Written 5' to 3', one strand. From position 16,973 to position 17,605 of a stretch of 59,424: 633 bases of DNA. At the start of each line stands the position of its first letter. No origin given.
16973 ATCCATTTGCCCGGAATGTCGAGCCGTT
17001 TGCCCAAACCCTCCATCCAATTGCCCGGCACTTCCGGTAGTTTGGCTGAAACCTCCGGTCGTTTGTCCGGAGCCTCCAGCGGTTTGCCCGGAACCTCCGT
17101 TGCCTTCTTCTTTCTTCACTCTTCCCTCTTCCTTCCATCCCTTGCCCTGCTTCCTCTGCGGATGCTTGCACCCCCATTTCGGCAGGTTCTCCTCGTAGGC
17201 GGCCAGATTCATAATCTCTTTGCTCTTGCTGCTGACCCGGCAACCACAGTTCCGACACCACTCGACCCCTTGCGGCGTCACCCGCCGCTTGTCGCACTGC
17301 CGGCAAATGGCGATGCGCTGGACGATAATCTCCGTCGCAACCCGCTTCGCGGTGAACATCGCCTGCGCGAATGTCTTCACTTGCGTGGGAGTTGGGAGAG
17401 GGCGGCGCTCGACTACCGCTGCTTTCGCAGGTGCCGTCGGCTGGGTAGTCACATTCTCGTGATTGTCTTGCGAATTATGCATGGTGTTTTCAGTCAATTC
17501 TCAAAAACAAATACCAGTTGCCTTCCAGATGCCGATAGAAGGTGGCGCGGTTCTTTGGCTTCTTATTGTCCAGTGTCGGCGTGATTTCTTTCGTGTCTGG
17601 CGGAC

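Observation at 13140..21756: An 8.6-kb minus-strand accessory block sits inside a plus-strand glycan-catabolism array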

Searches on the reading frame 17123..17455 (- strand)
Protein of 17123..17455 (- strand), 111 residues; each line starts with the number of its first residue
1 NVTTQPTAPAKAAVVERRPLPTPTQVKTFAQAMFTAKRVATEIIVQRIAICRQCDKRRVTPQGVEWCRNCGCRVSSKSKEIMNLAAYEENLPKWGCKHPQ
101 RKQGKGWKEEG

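Call 57: search_protein_representatives(protein=window:17123-17455:-)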
Query: 111 residues. Proteins with E-value up to 0.001 (for the whole library): 243; up to 1e-10: 143; up to 1e-30: 11. The best 150 are listed.
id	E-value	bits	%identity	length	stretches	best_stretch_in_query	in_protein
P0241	3.4e-63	226.9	54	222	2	13-107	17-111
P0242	6.6e-54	197.0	82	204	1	6-111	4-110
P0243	5.0e-53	194.1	83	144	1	4-108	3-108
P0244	1.1e-41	157.6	68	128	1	12-108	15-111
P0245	1.7e-41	157.0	67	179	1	5-108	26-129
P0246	2.1e-39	150.3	64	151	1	8-110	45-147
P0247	7.3e-39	148.5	68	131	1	14-108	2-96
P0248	1.0e-37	144.9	59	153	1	3-108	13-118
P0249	2.6e-36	140.3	64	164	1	12-108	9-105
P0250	8.6e-33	129.0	59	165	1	10-108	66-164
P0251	6.3e-31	123.0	54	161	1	8-107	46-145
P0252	9.5e-29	116.0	53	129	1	9-108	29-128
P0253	1.2e-28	115.6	54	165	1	16-108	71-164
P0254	1.3e-28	115.5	51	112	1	9-108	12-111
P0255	6.1e-28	113.4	51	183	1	9-108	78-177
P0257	2.4e-27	111.4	53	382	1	12-108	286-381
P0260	3.3e-25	104.6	50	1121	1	15-108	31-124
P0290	4.1e-21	91.4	48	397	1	16-108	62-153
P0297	2.6e-20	88.8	53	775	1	15-108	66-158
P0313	1.7e-17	79.8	50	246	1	28-108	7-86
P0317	3.2e-17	78.9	42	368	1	11-108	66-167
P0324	7.9e-17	77.6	47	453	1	12-108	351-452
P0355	1.3e-13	67.2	48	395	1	16-108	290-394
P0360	2.4e-13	66.4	46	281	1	26-108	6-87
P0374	1.1e-11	61.1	45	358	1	15-108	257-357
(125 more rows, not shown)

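Call 59: search_protein_families(library=pfam, proteins=[P0257, P0313, P0360, P0260, P0297, P0290, P0317, P0324, P0355, P0374], max_evalue=0.01)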
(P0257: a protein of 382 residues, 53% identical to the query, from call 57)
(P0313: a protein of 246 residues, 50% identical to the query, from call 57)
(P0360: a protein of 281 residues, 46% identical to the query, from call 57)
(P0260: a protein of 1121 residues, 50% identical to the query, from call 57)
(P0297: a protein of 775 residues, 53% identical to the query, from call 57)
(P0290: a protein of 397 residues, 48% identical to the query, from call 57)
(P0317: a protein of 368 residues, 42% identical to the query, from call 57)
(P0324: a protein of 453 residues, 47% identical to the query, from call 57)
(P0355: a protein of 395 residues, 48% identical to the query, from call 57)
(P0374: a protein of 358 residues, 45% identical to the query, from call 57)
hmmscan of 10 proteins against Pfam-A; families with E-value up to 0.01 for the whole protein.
P0257 (382 aa): 0 families

P0313 (246 aa): 1 family
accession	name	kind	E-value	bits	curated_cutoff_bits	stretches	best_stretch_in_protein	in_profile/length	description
PF04230.19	PS_pyruv_trans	-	0.00054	20.4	25.3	1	142-227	119-205/280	Polysaccharide pyruvyl transferase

P0360 (281 aa): 0 families

P0260 (1121 aa): 4 families
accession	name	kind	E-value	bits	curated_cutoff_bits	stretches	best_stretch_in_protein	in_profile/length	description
PF00777.23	Glyco_transf_29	-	3.4e-11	43.5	23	1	963-1008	58-106/272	Glycosyltransferase family 29 (sialyltransferase)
PF04488.21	Gly_transf_sug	-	9.8e-11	42.7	23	1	472-547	8-92/93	Glycosyltransferase sugar-binding region containing DXD motif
PF12919.13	TcdA_TcdB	-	1.2e-05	25.2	23.6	0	454-488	2-36/382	TcdA/TcdB catalytic glycosyltransferase domain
PF01973.23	MptE-like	-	0.0031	17.8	34.6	1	302-343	128-170/171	6-hydroxymethylpterin diphosphokinase MptE-like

P0297 (775 aa): 1 family
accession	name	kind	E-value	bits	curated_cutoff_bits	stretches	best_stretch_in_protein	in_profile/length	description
PF01755.23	Glyco_transf_25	-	0.0013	19.1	24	1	270-319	68-117/199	Glycosyltransferase family 25 (LPS biosynthesis protein)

P0290 (397 aa): 1 family
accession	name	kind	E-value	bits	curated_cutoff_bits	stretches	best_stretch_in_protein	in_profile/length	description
PF01755.23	Glyco_transf_25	-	2.2e-09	37.9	24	1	172-271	4-114/199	Glycosyltransferase family 25 (LPS biosynthesis protein)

P0317 (368 aa): 1 family
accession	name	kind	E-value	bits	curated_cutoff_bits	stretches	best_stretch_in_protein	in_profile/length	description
PF00777.23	Glyco_transf_29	-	1.1e-18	68.1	23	2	161-224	44-107/272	Glycosyltransferase family 29 (sialyltransferase)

P0324 (453 aa): 0 families

P0355 (395 aa): 0 families

P0374 (358 aa): 2 families
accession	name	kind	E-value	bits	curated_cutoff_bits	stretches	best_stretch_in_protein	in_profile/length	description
PF00685.33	Sulfotransfer_1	-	0.00029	20.8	22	0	147-186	147-186/255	Sulfotransferase domain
PF13469.12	Sulfotransfer_3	-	0.0015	19.3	27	0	144-184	176-215/216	Sulfotransferase family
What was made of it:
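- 17123..17482 (-): P5 N-terminal Zn-ribbon domain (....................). It appears to be an accessory domain of glycan-modifying enzymes. In other proteins it is fused to GT29, Gly_transf_sug and GT25 domains, with weaker, below-cut-off matches to PS_pyruv_trans and sulfotransferase (call 59).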
